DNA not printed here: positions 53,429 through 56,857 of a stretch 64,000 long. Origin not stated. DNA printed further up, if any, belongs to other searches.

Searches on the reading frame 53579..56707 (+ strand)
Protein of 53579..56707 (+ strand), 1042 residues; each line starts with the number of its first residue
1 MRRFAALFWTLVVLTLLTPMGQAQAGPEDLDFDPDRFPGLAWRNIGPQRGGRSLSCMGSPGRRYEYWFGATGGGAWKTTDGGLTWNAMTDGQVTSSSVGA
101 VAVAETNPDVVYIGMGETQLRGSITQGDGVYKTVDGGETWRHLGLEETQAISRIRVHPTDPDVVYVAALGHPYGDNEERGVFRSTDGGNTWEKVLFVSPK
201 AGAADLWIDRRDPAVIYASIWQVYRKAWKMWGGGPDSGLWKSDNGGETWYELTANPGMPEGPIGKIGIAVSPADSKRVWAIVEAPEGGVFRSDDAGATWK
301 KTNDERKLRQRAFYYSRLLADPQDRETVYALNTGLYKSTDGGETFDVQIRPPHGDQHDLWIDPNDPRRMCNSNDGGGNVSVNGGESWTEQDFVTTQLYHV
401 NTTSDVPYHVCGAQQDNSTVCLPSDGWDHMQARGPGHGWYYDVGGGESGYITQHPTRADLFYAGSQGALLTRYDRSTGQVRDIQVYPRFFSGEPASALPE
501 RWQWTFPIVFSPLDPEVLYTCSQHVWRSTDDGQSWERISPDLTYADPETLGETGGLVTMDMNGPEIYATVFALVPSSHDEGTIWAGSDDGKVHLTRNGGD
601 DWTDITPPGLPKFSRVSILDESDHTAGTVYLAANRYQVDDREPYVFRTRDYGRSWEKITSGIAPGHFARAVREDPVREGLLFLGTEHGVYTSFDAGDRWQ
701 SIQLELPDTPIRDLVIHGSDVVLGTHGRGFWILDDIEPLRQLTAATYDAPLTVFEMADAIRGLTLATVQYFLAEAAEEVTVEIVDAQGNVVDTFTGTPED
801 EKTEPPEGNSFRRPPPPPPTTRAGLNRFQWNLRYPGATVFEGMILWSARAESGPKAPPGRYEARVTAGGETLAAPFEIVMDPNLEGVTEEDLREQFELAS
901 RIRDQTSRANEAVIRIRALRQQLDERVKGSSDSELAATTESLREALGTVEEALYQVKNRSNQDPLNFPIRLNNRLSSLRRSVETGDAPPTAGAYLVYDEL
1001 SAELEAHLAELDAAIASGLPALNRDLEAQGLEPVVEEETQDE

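Call 55: search_protein_families(library=pfam, proteins=[window:53579-56707:+], max_evalue=0.00001)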
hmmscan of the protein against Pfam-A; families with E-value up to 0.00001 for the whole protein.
window:53579-56707:+ (1042 aa): 3 families
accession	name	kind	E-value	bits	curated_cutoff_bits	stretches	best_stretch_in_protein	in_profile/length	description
PF15902.12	Sortilin-Vps10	-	1.7e-30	106.7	33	2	75-194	3-112/446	Sortilin, neurotensin receptor 3,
PF13860.13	FlgD_ig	-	1.9e-07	31.4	27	0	764-797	10-43/79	FlgD Ig-like domain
PF02012.26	BNR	-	3.7e-06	26.6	27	0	290-301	1-12/12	BNR/Asp-box repeat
